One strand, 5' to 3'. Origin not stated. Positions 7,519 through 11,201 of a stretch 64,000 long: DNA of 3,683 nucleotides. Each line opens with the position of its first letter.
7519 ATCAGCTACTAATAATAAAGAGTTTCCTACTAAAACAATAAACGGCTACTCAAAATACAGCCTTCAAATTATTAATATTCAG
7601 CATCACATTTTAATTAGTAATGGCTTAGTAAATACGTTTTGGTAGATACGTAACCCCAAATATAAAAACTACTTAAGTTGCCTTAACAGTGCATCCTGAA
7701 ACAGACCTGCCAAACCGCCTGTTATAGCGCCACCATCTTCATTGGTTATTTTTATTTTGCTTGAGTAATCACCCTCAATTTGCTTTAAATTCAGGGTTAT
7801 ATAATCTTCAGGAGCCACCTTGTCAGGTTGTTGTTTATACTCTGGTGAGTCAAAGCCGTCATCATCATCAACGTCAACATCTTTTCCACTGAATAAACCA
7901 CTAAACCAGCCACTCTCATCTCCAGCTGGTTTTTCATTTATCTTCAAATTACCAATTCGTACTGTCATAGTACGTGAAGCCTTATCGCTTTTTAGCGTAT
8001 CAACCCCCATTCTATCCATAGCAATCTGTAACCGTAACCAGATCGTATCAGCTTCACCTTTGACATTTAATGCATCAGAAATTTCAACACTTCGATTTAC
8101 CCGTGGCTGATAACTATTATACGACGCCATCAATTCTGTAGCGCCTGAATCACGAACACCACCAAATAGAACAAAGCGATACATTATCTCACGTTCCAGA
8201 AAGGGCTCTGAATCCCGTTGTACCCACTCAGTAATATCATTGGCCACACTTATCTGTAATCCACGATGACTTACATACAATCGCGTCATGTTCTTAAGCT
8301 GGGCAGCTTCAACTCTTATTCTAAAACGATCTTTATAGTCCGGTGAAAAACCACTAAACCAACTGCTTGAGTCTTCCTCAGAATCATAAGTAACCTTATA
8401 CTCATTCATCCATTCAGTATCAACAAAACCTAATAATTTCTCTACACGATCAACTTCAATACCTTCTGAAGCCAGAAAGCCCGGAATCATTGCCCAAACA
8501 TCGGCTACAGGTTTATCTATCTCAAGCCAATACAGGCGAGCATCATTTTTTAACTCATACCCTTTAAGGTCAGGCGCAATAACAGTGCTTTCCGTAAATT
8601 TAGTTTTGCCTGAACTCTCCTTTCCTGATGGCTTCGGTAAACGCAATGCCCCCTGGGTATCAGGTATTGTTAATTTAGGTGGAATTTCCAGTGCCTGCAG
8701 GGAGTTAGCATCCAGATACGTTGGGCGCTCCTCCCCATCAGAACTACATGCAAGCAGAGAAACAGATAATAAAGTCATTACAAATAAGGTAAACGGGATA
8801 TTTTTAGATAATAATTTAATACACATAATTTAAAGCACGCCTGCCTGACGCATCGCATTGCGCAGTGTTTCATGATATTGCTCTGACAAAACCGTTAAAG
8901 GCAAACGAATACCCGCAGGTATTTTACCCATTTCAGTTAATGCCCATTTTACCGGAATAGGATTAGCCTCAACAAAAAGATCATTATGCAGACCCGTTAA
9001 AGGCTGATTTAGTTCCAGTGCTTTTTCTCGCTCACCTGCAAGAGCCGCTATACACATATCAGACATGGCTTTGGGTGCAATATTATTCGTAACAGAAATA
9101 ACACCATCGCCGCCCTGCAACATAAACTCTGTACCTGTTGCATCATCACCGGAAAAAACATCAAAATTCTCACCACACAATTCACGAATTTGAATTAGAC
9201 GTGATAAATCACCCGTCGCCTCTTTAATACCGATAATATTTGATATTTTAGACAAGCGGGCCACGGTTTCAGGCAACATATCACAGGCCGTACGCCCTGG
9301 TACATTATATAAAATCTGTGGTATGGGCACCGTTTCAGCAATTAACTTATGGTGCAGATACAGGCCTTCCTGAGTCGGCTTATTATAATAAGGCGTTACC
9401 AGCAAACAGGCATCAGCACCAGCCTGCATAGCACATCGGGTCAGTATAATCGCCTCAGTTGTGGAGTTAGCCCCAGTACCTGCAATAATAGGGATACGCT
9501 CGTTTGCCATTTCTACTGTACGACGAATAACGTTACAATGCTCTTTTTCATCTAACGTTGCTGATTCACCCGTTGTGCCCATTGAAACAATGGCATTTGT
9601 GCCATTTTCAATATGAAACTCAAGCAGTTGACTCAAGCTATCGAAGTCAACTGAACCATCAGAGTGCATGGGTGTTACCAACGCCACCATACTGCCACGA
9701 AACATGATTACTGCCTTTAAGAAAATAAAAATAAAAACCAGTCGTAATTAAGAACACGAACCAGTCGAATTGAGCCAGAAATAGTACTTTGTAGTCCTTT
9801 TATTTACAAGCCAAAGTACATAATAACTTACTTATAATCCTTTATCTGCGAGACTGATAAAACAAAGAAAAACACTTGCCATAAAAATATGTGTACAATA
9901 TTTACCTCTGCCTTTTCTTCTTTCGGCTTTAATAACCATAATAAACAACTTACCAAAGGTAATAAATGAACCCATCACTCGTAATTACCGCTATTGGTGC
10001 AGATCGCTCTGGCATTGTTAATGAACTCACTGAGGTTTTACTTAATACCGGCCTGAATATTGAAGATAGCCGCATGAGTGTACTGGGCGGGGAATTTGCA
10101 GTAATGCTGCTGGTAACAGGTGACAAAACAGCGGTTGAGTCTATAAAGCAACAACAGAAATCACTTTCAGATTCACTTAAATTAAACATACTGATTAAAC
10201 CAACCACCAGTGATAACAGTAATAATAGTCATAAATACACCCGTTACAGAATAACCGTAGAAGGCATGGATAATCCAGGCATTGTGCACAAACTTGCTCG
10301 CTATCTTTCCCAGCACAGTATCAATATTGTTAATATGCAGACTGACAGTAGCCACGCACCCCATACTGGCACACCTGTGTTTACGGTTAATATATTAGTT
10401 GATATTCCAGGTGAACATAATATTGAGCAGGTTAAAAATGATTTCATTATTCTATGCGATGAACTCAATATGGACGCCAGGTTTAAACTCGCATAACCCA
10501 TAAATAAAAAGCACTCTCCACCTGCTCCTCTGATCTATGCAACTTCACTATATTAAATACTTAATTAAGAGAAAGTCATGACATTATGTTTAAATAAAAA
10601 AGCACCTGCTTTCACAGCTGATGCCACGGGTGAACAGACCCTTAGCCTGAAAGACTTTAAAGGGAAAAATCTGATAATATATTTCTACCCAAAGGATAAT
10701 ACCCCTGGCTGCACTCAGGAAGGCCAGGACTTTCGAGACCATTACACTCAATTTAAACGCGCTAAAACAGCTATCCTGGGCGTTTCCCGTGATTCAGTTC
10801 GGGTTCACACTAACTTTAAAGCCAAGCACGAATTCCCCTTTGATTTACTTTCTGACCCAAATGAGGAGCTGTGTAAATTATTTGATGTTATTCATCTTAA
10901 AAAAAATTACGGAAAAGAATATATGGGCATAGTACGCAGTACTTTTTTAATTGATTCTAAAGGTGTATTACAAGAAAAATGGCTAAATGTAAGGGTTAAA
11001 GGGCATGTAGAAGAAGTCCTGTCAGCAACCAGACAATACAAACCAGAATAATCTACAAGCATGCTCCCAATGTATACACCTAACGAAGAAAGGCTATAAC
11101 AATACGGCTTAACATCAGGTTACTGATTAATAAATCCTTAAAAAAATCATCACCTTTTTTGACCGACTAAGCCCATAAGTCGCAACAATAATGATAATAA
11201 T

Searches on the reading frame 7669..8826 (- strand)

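Call 53: search_protein_families(library=pfam, proteins=[window:7669-8826:-], max_evalue=0.00001)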
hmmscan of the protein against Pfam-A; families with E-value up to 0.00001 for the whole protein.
window:7669-8826:- (385 aa): 1 family
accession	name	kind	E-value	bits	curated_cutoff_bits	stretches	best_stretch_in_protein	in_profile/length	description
PF06804.17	Lipoprotein_18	-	4.9e-16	59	25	1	36-290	1-260/323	NlpB/DapX lipoprotein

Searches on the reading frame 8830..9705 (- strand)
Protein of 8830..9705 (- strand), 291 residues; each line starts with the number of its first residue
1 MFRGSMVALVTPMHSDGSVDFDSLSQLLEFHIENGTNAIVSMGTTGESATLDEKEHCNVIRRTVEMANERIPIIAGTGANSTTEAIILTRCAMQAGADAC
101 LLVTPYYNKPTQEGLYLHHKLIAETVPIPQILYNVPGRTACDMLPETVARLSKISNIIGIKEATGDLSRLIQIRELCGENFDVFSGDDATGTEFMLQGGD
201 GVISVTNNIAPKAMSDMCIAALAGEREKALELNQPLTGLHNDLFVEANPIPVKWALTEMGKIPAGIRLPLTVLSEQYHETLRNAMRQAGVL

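Call 53: search_protein_families(library=pfam, proteins=[window:8830-9705:-], max_evalue=0.00001)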
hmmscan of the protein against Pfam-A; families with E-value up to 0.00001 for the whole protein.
window:8830-9705:- (291 aa): 1 family
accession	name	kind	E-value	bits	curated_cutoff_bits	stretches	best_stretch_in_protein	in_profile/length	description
PF00701.28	DHDPS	-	4.9e-104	347.5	22.1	1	2-287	2-288/289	Dihydrodipicolinate synthetase family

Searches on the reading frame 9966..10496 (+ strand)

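Call 53: search_protein_families(library=pfam, proteins=[window:9966-10496:+], max_evalue=0.00001)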
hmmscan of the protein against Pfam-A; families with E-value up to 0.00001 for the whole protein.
window:9966-10496:+ (176 aa): 4 families
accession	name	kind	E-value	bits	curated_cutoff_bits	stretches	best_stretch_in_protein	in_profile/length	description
PF13740.12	ACT_6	-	8.5e-26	90.1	23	2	5-75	3-73/76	ACT domain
PF01842.31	ACT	-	4.5e-12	46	27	1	94-157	1-62/66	ACT domain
PF13291.12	ACT_4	-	1e-10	42.6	27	0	95-156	8-65/80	ACT domain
PF22629.2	ACT_AHAS_ss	-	1.6e-06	28.6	27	0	12-69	6-64/67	AHAS small subunit-like ACT domain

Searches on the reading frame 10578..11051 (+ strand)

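Call 53: search_protein_families(library=pfam, proteins=[window:10578-11051:+], max_evalue=0.00001)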
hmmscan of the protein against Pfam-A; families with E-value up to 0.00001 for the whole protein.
window:10578-11051:+ (157 aa): 2 families
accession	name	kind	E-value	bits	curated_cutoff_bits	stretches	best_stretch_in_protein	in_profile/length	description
PF00578.27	AhpC-TSA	-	3.8e-36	124.2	26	1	6-133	2-123/124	AhpC/TSA family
PF08534.16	Redoxin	-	1.5e-17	64.2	26.6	1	6-137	3-134/148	Redoxin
